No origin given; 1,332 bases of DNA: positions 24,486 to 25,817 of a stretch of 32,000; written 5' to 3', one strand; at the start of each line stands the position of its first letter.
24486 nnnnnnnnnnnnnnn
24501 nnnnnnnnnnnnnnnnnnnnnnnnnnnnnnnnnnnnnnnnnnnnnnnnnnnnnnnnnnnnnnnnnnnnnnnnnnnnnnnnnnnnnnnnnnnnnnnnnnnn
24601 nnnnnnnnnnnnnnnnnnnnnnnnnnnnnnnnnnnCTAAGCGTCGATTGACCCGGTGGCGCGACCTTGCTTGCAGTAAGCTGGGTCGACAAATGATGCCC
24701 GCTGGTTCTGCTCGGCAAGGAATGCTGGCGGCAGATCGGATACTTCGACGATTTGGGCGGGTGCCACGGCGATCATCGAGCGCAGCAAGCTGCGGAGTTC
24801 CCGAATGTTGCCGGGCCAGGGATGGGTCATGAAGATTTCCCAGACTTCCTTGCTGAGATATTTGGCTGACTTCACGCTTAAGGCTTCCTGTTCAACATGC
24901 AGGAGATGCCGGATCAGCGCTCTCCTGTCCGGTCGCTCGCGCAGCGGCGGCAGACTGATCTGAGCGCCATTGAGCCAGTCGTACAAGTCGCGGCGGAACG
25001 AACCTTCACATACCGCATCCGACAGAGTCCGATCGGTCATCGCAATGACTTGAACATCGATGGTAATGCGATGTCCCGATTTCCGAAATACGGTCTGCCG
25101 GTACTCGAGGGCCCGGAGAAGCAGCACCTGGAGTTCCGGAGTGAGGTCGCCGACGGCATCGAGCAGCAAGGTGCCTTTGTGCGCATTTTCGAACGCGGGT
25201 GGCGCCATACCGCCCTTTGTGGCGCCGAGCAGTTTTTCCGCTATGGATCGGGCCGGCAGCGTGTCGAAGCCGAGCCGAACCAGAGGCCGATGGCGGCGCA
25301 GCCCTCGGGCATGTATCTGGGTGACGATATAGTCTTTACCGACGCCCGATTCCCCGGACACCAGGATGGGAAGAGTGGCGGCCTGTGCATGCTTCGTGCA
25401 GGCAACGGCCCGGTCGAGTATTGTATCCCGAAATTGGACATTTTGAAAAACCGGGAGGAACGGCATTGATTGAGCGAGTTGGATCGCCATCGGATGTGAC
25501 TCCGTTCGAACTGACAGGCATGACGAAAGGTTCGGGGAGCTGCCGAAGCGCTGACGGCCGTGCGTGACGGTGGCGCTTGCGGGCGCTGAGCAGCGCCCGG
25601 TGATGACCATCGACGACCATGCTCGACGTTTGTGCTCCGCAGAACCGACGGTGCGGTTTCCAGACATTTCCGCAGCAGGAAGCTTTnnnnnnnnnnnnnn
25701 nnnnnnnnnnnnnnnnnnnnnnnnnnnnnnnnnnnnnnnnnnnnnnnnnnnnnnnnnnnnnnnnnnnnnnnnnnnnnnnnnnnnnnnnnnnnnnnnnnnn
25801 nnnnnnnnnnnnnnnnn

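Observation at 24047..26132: csp1 unit encoding a sensor-less, GAFTGA-less, HTH-less paralog of MmoR (possible anti-activator in the copper switch)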

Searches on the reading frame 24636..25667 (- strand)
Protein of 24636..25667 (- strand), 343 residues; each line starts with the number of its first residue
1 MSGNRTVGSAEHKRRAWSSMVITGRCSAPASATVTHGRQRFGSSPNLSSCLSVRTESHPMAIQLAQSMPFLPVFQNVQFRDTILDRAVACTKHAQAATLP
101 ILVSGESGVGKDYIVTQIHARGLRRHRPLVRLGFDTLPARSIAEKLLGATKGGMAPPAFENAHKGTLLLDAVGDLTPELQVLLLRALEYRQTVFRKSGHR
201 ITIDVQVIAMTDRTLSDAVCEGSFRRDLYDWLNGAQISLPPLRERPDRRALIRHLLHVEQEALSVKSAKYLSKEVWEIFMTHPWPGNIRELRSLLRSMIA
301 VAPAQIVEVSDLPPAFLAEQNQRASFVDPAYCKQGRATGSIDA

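Call 4: search_protein_families(library=pfam, proteins=[window:24636-25667:-], max_evalue=0.01)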
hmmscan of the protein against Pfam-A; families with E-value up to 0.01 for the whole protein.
window:24636-25667:- (343 aa): 4 families
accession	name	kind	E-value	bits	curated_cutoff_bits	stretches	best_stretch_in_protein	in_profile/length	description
PF00158.32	Sigma54_activat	-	1.3e-28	100.3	20.2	1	84-237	8-167/168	Sigma-54 interaction domain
PF25601.1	AAA_lid_14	-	4.6e-16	58.9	27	1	247-323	6-81/87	AAA+ ATPase lid domain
PF14532.12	Sigma54_activ_2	-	6.9e-08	33.3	25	1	92-242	15-138/138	Sigma-54 interaction domain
PF13191.12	AAA_16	-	0.0048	17.8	32.6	0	81-187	6-120/167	AAA ATPase domain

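Call 7: find_homologous_proteins(query=window:24636-25667:-, max_evalue=1e-10)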
Query window:24636-25667:- (343 aa): 7374 proteins with E <= 1e-10 among 8000 candidates; the best 120 are listed.
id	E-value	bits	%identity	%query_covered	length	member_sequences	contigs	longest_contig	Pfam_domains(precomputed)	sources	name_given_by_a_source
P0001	2.9e-183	627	100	83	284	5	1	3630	PF00158.33,PF25601.2,PF14532.13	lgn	-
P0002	7.0e-54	201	45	72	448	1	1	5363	PF00158.33,PF25601.2,PF02954.26,PF14532.13,PF07728.21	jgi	jgi:transcriptional regulator with PAS, ATPase and Fis domain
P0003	2.7e-52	196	43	75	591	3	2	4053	PF00158.33,PF25601.2,PF02954.26,PF14532.13,PF07728.21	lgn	-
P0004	6.8e-39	152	40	65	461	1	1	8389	PF00158.33,PF25601.2,PF02954.26,PF14532.13,PF07728.21,PF00072.31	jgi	jgi:two-component system response regulator AtoC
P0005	3.8e-38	150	37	73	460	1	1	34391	PF00158.33,PF25601.2,PF02954.26,PF14532.13,PF07728.21,PF00072.31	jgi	jgi:two-component system NtrC family response regulator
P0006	6.1e-37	146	34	72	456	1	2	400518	PF00158.33,PF25601.2,PF02954.26,PF14532.13,PF07728.21,PF00072.31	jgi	-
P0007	8.3e-37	145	41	64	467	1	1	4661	PF13426.14,PF13188.14,PF00158.33,PF25601.2,PF18024.8,PF08448.17,PF00989.32,PF14532.13,PF07728.21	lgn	-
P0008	2.4e-36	144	39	63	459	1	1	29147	PF00158.33,PF25601.2,PF02954.26,PF14532.13,PF07728.21,PF00072.31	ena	-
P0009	5.6e-36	143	41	62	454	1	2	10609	PF00158.33,PF25601.2,PF02954.26,PF14532.13,PF07728.21,PF00072.31,PF01078.28,PF13191.13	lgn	-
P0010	5.6e-36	143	38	64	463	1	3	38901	PF00158.33,PF25601.2,PF02954.26,PF14532.13,PF07728.21,PF00072.31,PF01078.28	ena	-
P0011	6.4e-36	142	41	58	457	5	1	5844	PF00158.33,PF25601.2,PF02954.26,PF00004.36,PF14532.13,PF07728.21,PF00072.31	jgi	jgi:two-component system nitrogen regulation response regulator NtrX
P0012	7.7e-36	142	39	63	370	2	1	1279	PF00158.33,PF25601.2,PF02954.26,PF14532.13,PF07728.21,PF01078.28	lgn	-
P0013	8.3e-36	142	38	68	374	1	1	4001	PF00158.33,PF25601.2,PF14532.13,PF07728.21,PF01078.28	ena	-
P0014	1.2e-35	141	41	61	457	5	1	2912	PF00158.33,PF25601.2,PF02954.26,PF14532.13,PF07728.21,PF00072.31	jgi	jgi:two-component system nitrogen regulation response regulator NtrX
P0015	1.6e-35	141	37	66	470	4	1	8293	PF00158.33,PF25601.2,PF02954.26,PF00004.36,PF14532.13,PF07728.21,PF00072.31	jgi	jgi:two-component system response regulator AtoC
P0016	2.2e-35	141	38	63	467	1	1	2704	PF00158.33,PF25601.2,PF02954.26,PF00004.36,PF14532.13,PF07728.21,PF00072.31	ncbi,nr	ncbi:MAG TPA: sigma-54 dependent transcriptional regulator [Terriglobales bacterium]|nr:sigma-54 dep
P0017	2.5e-35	140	38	62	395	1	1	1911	PF00158.33,PF25601.2,PF02954.26,PF14532.13,PF07728.21,PF00072.31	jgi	jgi:two-component system response regulator AtoC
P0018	2.6e-35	140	38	62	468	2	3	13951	PF00158.33,PF25601.2,PF02954.26,PF14532.13,PF07728.21,PF00072.31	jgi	jgi:two-component system response regulator AtoC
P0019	2.7e-35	140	38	62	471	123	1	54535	PF00158.33,PF25601.2,PF02954.26,PF14532.13,PF07728.21,PF00072.31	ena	-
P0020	3.4e-35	140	39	64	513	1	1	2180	PF00158.33,PF25601.2,PF02954.26,PF14532.13,PF07728.21,PF00072.31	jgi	jgi:two-component system response regulator AtoC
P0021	3.9e-35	140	37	68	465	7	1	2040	PF00158.33,PF25601.2,PF02954.26,PF14532.13,PF00072.31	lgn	-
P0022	3.9e-35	140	35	76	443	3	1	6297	PF00158.33,PF00498.32,PF25601.2,PF16697.11,PF14532.13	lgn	-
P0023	4.2e-35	140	35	72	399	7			PF00158.33,PF25601.2,PF07726.18,PF00493.30,PF00004.36,PF14532.13,PF07728.21,PF00072.31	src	-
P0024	5.4e-35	139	41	60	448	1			PF00158.33,PF25601.2,PF02954.26,PF14532.13,PF00072.31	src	-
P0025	5.7e-35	139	38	62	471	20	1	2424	PF00158.33,PF25601.2,PF02954.26,PF14532.13,PF07728.21,PF00072.31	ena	-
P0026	6.1e-35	139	42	58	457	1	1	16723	PF00158.33,PF25601.2,PF02954.26,PF00004.36,PF14532.13,PF07728.21,PF00072.31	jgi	jgi:two-component system nitrogen regulation response regulator NtrX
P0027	6.7e-35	139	33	88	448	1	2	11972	PF00158.33,PF07724.21,PF25601.2,PF02954.26,PF14532.13,PF07728.21,PF00072.31,PF01078.28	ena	-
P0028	9.1e-35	139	37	60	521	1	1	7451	PF00158.33,PF25601.2,PF02954.26,PF14532.13,PF07728.21,PF00072.31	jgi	-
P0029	9.6e-35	138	35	75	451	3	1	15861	PF00158.33,PF07724.21,PF25601.2,PF02954.26,PF14532.13,PF07728.21,PF00072.31,PF01078.28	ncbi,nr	ncbi:MAG: sigma-54 dependent transcriptional regulator [Treponema sp.]|nr:sigma-54 dependent transcr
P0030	1.0e-34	138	38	62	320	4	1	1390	PF00158.33,PF25601.2,PF02954.26,PF14532.13,PF07728.21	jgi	jgi:transcriptional regulator with GAF, ATPase, and Fis domain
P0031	1.3e-34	138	34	67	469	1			PF00158.33,PF07724.21,PF25601.2,PF02954.26,PF07726.18,PF00004.36,PF14532.13,PF07728.21,PF00072.31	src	-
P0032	1.3e-34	138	40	64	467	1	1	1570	PF00158.33,PF25601.2,PF02954.26,PF14532.13,PF07728.21,PF00072.31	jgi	jgi:DNA-binding NtrC family response regulator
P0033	1.3e-34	138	39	62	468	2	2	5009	PF00158.33,PF25601.2,PF02954.26,PF14532.13,PF00072.31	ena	-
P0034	1.3e-34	138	34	73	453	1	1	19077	PF00158.33,PF25601.2,PF02954.26,PF14532.13,PF00072.31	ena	-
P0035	1.4e-34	138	38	64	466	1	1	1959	PF00158.33,PF25601.2,PF02954.26,PF00004.36,PF14532.13,PF00072.31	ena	-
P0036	1.5e-34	138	38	60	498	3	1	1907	PF00158.33,PF07724.21,PF25601.2,PF02954.26,PF00004.36,PF14532.13,PF07728.21,PF00072.31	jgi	jgi:DNA-binding NtrC family response regulator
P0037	1.5e-34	138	41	61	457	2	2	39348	PF00158.33,PF25601.2,PF02954.26,PF00004.36,PF14532.13,PF07728.21,PF00072.31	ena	-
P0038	1.5e-34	138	35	65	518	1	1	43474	PF00158.33,PF25601.2,PF02954.26,PF14532.13,PF07728.21,PF00072.31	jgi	jgi:two-component system response regulator AtoC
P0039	1.6e-34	138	32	87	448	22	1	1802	PF00158.33,PF07724.21,PF25601.2,PF02954.26,PF14532.13,PF07728.21,PF00072.31,PF01078.28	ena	-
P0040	1.7e-34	138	35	71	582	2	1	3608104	PF13426.14,PF00158.33,PF25601.2,PF18024.8,PF08448.17,PF00989.32,PF14532.13,PF00571.34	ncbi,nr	ncbi:sigma 54-interacting transcriptional regulator [Desulforamulus reducens]|nr:sigma 54-interactin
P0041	1.7e-34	138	36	64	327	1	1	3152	PF00158.33,PF25601.2,PF02954.26,PF14532.13,PF07728.21,PF01078.28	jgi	jgi:DNA-binding NtrC family response regulator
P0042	2.0e-34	137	37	64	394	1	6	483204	PF00158.33,PF25601.2,PF14532.13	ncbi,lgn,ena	-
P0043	2.1e-34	137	35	78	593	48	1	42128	PF13426.14,PF13188.14,PF00158.33,PF25601.2,PF18024.8,PF08448.17,PF00989.32,PF14532.13,PF07728.21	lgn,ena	-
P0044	2.1e-34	137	41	58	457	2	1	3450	PF00158.33,PF25601.2,PF02954.26,PF14532.13,PF00072.31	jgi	jgi:two-component system nitrogen regulation response regulator NtrX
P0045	2.2e-34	137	38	64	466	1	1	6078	PF00158.33,PF25601.2,PF02954.26,PF14532.13,PF07728.21,PF00072.31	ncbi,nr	ncbi:MAG: sigma-54-dependent Fis family transcriptional regulator [Armatimonadetes bacterium]|nr:sig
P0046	2.5e-34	137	41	60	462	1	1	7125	PF00158.33,PF25601.2,PF02954.26,PF14532.13,PF00072.31,PF01078.28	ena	-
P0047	2.5e-34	137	37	68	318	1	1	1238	PF00158.33,PF25601.2,PF02954.26,PF14532.13,PF07728.21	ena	-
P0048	2.7e-34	137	38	62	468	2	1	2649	PF00158.33,PF25601.2,PF02954.26,PF14532.13,PF00072.31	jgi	jgi:two-component system response regulator AtoC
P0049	2.7e-34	137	36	73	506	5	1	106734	PF00158.33,PF25601.2,PF02954.26,PF14532.13,PF07728.21,PF00072.31,PF01078.28,PF13191.13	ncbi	-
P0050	2.8e-34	137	35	70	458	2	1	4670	PF13426.14,PF13188.14,PF00158.33,PF25601.2,PF02954.26,PF08448.17,PF00989.32,PF14532.13,PF07728.21,PF01078.28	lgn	-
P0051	2.9e-34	137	37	62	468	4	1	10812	PF00158.33,PF25601.2,PF02954.26,PF14532.13,PF07728.21,PF00072.31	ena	-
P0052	2.9e-34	137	38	60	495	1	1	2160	PF00158.33,PF07724.21,PF25601.2,PF02954.26,PF00004.36,PF14532.13,PF07728.21,PF00072.31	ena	-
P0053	3.0e-34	137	40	62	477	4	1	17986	PF00158.33,PF25601.2,PF02954.26,PF00004.36,PF14532.13,PF07728.21,PF00072.31,PF01078.28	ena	-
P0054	3.0e-34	137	41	61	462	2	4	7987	PF00158.33,PF25601.2,PF02954.26,PF00004.36,PF14532.13,PF07728.21,PF00072.31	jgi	jgi:two-component system, NtrC family, nitrogen regulation response regulator NtrX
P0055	3.1e-34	137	37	65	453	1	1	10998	PF00158.33,PF07724.21,PF25601.2,PF02954.26,PF00004.36,PF14532.13,PF07728.21,PF00072.31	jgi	jgi:DNA-binding NtrC family response regulator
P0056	3.2e-34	137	38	76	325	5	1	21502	PF00158.33,PF25601.2,PF02954.26,PF14532.13,PF07728.21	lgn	-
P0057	3.5e-34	137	37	62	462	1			PF00158.33,PF07724.21,PF25601.2,PF02954.26,PF07726.18,PF00004.36,PF14532.13,PF07728.21,PF00072.31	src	-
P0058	3.6e-34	137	39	63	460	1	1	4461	PF00158.33,PF25601.2,PF02954.26,PF14532.13,PF07728.21,PF00072.31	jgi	jgi:DNA-binding NtrC family response regulator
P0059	3.6e-34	137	36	67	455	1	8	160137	PF00158.33,PF25601.2,PF02954.26,PF14532.13,PF07728.21,PF00072.31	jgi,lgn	jgi:DNA-binding NtrC family response regulator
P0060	3.7e-34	137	35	70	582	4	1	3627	PF00158.33,PF25601.2,PF18024.8,PF08448.17,PF14532.13,PF00571.34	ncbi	-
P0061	3.8e-34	137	39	62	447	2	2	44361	PF00158.33,PF25601.2,PF02954.26,PF14532.13,PF07728.21,PF00072.31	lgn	-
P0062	3.9e-34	137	35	66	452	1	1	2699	PF00158.33,PF25601.2,PF02954.26,PF00004.36,PF14532.13,PF07728.21,PF00072.31,PF01078.28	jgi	-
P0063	4.0e-34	136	36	66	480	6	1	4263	PF13426.14,PF00158.33,PF25601.2,PF18024.8,PF08448.17,PF00989.32,PF14532.13,PF07728.21,PF01078.28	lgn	-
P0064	4.4e-34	136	38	62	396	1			PF00158.33,PF25601.2,PF14532.13,PF00072.31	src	-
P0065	4.5e-34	136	34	69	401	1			PF00158.33,PF25601.2,PF07726.18,PF00004.36,PF14532.13,PF07728.21,PF00072.31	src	-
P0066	4.7e-34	136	34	71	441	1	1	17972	PF00158.33,PF25601.2,PF02954.26,PF14532.13,PF07728.21,PF00072.31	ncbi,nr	ncbi:MAG TPA: sigma-54 dependent transcriptional regulator [Bacteroidota bacterium]|nr:sigma-54 depe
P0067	4.7e-34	136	38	63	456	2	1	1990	PF00158.33,PF25601.2,PF02954.26,PF00004.36,PF14532.13,PF07728.21,PF00072.31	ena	-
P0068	4.7e-34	136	36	59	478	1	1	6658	PF00158.33,PF25601.2,PF02954.26,PF14532.13,PF07728.21,PF00072.31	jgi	jgi:two-component system response regulator AtoC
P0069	4.8e-34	136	39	69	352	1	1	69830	PF00158.33,PF25601.2,PF14532.13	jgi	jgi:formate hydrogenlyase transcriptional activator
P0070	5.0e-34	136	39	61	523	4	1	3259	PF13185.13,PF00158.33,PF25601.2,PF01590.33,PF02954.26,PF13492.13,PF14532.13,PF07728.21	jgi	jgi:formate hydrogenlyase transcriptional activator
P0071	5.1e-34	136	36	66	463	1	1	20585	PF00158.33,PF25601.2,PF02954.26,PF00004.36,PF14532.13,PF00072.31,PF01078.28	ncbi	-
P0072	5.4e-34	136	36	71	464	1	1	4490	PF00158.33,PF07724.21,PF25601.2,PF14532.13,PF07728.21,PF00072.31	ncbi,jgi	jgi:DNA-binding NtrC family response regulator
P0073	5.4e-34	136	36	71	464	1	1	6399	PF00158.33,PF07724.21,PF25601.2,PF14532.13,PF07728.21,PF00072.31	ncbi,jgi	-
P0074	5.6e-34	136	38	60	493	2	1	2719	PF00158.33,PF07724.21,PF25601.2,PF02954.26,PF00004.36,PF14532.13,PF07728.21,PF00072.31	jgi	jgi:two-component system, NtrC family, response regulator AtoC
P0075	5.7e-34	136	35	72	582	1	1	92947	PF00158.33,PF25601.2,PF18024.8,PF00989.32,PF14532.13,PF00571.34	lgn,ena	-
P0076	5.8e-34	136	35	68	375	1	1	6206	PF00158.33,PF25601.2,PF14532.13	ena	-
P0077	5.9e-34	136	35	73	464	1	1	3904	PF00158.33,PF07724.21,PF25601.2,PF14532.13,PF07728.21,PF00072.31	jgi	-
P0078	6.0e-34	136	37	60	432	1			PF00158.33,PF25601.2,PF00004.36,PF14532.13,PF07728.21,PF00072.31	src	-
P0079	6.4e-34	136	35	64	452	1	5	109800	PF00158.33,PF07724.21,PF25601.2,PF02954.26,PF14532.13,PF07728.21,PF00072.31,PF01078.28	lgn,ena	-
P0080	6.5e-34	136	40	62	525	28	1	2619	PF00158.33,PF25601.2,PF02954.26,PF14532.13,PF07728.21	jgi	jgi:DNA-binding NtrC family response regulator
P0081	6.7e-34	136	33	68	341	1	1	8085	PF00158.33,PF25601.2,PF02954.26,PF07726.18,PF00004.36,PF14532.13,PF07728.21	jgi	jgi:two-component system nitrogen regulation response regulator NtrX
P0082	7.6e-34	136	38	63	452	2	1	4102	PF00158.33,PF07724.21,PF25601.2,PF02954.26,PF14532.13,PF07728.21,PF00072.31,PF01078.28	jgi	-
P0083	7.8e-34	136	39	61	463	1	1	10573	PF00158.33,PF25601.2,PF02954.26,PF00004.36,PF14532.13,PF00072.31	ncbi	-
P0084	8.1e-34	135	35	75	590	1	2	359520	PF00158.33,PF25601.2,PF02954.26,PF14532.13,PF07728.21,PF00571.34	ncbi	-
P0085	8.4e-34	135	39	65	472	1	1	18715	PF00158.33,PF25601.2,PF02954.26,PF14532.13,PF00072.31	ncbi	-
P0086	8.4e-34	135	35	69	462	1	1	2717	PF00158.33,PF07724.21,PF25601.2,PF02954.26,PF14532.13,PF07728.21,PF00072.31,PF01078.28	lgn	-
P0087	8.4e-34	135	39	62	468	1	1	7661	PF00158.33,PF25601.2,PF02954.26,PF00004.36,PF14532.13,PF07728.21,PF00072.31,PF01078.28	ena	-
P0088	8.9e-34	135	34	74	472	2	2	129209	PF00158.33,PF25601.2,PF02954.26,PF00004.36,PF14532.13,PF07728.21,PF00072.31,PF01078.28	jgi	-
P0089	9.0e-34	135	33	75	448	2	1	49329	PF00158.33,PF25601.2,PF02954.26,PF14532.13,PF07728.21,PF00072.31,PF01078.28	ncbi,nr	ncbi:MAG: sigma-54 dependent transcriptional regulator [Treponema sp.]|nr:sigma-54 dependent transcr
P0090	9.1e-34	135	33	70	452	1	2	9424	PF00158.33,PF07724.21,PF25601.2,PF02954.26,PF14532.13,PF07728.21,PF00072.31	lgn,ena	-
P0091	9.2e-34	135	35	72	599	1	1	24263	PF00158.33,PF25601.2,PF02954.26,PF18024.8,PF08448.17,PF00989.32,PF14532.13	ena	-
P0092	9.8e-34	135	36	64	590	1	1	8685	PF13426.14,PF00158.33,PF25601.2,PF18024.8,PF08448.17,PF00989.32,PF14532.13,PF07728.21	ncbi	-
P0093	1.0e-33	135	40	58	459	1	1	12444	PF00158.33,PF25601.2,PF02954.26,PF00004.36,PF14532.13,PF07728.21,PF00072.31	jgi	jgi:DNA-binding NtrC family response regulator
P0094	1.0e-33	135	36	60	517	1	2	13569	PF00158.33,PF07724.21,PF25601.2,PF02954.26,PF00004.36,PF14532.13,PF07728.21,PF00072.31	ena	-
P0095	1.0e-33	135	34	73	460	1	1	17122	PF00158.33,PF25601.2,PF02954.26,PF14532.13,PF07728.21,PF00072.31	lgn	-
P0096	1.1e-33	135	37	62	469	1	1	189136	PF00158.33,PF25601.2,PF02954.26,PF14532.13,PF07728.21,PF00072.31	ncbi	ncbi:MAG: sigma-54 dependent transcriptional regulator [Acidobacteriota bacterium]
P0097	1.1e-33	135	36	67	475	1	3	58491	PF00158.33,PF25601.2,PF02954.26,PF07726.18,PF00004.36,PF14532.13,PF07728.21,PF00072.31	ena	-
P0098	1.1e-33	135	37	62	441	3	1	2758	PF00158.33,PF25601.2,PF02954.26,PF14532.13,PF07728.21,PF00072.31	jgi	jgi:two-component system response regulator AtoC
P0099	1.1e-33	135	35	66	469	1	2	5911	PF00158.33,PF07724.21,PF25601.2,PF02954.26,PF07726.18,PF00004.36,PF14532.13,PF07728.21,PF00072.31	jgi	jgi:two-component system, NtrC family, nitrogen regulation response regulator NtrX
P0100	1.2e-33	135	41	62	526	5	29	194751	PF00158.33,PF25601.2,PF02954.26,PF14532.13,PF07728.21,PF01078.28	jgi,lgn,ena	-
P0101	1.3e-33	135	36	63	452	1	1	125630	PF00158.33,PF25601.2,PF02954.26,PF00004.36,PF14532.13,PF07728.21,PF00072.31,PF01078.28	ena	-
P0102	1.3e-33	135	35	70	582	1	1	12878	PF00158.33,PF25601.2,PF18024.8,PF08448.17,PF14532.13,PF00571.34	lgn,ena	-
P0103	1.4e-33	135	37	69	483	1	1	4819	PF00158.33,PF25601.2,PF02954.26,PF14532.13,PF07728.21,PF00072.31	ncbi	-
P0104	1.4e-33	135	35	65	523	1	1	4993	PF00158.33,PF25601.2,PF02954.26,PF14532.13,PF07728.21,PF00072.31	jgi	jgi:two-component system, NtrC family, response regulator AtoC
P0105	1.4e-33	135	38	59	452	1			PF00158.33,PF07724.21,PF25601.2,PF14532.13,PF07728.21,PF00072.31,PF13191.13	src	-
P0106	1.5e-33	135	37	62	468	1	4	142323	PF00158.33,PF25601.2,PF02954.26,PF14532.13,PF07728.21,PF00072.31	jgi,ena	jgi:two-component system response regulator AtoC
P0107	1.5e-33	135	35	67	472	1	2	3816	PF00158.33,PF25601.2,PF02954.26,PF00004.36,PF14532.13,PF07728.21,PF00072.31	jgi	jgi:two-component system nitrogen regulation response regulator NtrX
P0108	1.5e-33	135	36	68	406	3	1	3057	PF00158.33,PF25601.2,PF02954.26,PF14532.13,PF07728.21,PF00072.31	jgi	jgi:DNA-binding NtrC family response regulator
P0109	1.5e-33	135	30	87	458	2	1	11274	PF00158.33,PF07724.21,PF25601.2,PF02954.26,PF14532.13,PF07728.21,PF00072.31,PF01078.28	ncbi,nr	ncbi:MAG: sigma-54 dependent transcriptional regulator [Treponema sp.]|nr:sigma-54 dependent transcr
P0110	1.5e-33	135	34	69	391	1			PF00158.33,PF07724.21,PF25601.2,PF07726.18,PF00004.36,PF14532.13,PF07728.21,PF00072.31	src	-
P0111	1.6e-33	135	39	67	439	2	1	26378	PF00158.33,PF25601.2,PF02954.26,PF23198.2,PF14532.13,PF07728.21,PF00072.31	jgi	jgi:DNA-binding NtrC family response regulator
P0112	1.6e-33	134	37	62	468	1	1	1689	PF00158.33,PF25601.2,PF02954.26,PF14532.13,PF07728.21,PF00072.31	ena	-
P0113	1.7e-33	134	36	67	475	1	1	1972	PF00158.33,PF25601.2,PF02954.26,PF00004.36,PF14532.13,PF07728.21,PF00072.31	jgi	-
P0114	1.7e-33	134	40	62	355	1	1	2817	PF00158.33,PF25601.2,PF14532.13,PF07728.21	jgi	-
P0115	1.8e-33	134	35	67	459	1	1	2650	PF00158.33,PF25601.2,PF02954.26,PF14532.13,PF00072.31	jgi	jgi:two-component system, NtrC family, response regulator AtoC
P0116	1.8e-33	134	35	64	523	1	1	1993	PF00158.33,PF25601.2,PF02954.26,PF14532.13,PF07728.21,PF00072.31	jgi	-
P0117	1.8e-33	134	34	69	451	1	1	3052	PF00158.33,PF07724.21,PF25601.2,PF02954.26,PF00004.36,PF14532.13,PF07728.21,PF00072.31,PF01078.28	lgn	-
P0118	1.8e-33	134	36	60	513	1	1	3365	PF00158.33,PF25601.2,PF02954.26,PF14532.13,PF07728.21,PF00072.31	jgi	jgi:two-component system response regulator AtoC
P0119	1.8e-33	134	36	66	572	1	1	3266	PF00158.33,PF25601.2,PF01590.33,PF02954.26,PF14532.13,PF07728.21,PF26965.1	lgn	-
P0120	1.9e-33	134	33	68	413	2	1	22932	PF00158.33,PF25601.2,PF02954.26,PF07726.18,PF00004.36,PF14532.13,PF07728.21,PF00072.31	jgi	jgi:two-component system nitrogen regulation response regulator NtrX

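Call 8: find_encoding_contigs(protein=P0001, flank=10000, max_places=10)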
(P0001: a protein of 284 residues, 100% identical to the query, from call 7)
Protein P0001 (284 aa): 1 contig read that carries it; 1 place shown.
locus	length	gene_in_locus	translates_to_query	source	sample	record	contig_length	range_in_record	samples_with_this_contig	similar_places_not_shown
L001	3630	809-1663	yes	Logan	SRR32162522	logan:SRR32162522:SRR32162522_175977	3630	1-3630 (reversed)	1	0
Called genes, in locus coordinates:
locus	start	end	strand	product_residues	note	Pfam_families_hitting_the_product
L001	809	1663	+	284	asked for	PF00158:Sigma54_activat, PF14532:Sigma54_activ_2 (faint), PF25601:AAA_lid_14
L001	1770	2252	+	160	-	PF03860:Csp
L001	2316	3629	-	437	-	?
